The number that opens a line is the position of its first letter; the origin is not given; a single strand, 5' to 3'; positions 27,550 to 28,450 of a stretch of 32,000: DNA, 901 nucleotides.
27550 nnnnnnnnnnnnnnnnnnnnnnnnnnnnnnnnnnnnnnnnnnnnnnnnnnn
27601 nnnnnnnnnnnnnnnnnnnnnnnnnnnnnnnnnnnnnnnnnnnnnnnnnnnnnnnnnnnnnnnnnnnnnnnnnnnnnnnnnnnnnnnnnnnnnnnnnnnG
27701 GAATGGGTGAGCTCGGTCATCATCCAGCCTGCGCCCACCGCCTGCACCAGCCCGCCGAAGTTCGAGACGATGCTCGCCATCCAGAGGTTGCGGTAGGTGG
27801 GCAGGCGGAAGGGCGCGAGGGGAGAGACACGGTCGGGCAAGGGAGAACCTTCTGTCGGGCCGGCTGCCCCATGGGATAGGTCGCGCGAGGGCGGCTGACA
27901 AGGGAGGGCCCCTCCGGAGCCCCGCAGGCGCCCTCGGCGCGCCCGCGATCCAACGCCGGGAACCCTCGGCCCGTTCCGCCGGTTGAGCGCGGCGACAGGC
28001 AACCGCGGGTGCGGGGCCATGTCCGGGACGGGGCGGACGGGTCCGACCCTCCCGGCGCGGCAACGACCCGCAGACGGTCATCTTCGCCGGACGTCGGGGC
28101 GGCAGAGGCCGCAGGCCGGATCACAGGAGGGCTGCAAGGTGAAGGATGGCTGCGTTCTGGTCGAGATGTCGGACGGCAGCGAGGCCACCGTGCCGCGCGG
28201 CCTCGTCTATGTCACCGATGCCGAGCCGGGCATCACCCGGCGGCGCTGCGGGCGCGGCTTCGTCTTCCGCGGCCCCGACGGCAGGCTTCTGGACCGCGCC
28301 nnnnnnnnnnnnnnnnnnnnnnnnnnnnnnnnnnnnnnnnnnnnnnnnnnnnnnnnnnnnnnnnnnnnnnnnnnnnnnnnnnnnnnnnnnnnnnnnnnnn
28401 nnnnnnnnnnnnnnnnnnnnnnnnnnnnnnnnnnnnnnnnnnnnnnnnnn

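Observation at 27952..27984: Interdigitated back-to-back ECF-type promoters between the MFS and topoisomerase IB genes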

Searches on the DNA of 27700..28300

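Call 60: search_rna_families(source=window, start=27700, end=28300, threshold=evalue, max_evalue=1)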
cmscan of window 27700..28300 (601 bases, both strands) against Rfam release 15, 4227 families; matches with E-value up to 1: 0.
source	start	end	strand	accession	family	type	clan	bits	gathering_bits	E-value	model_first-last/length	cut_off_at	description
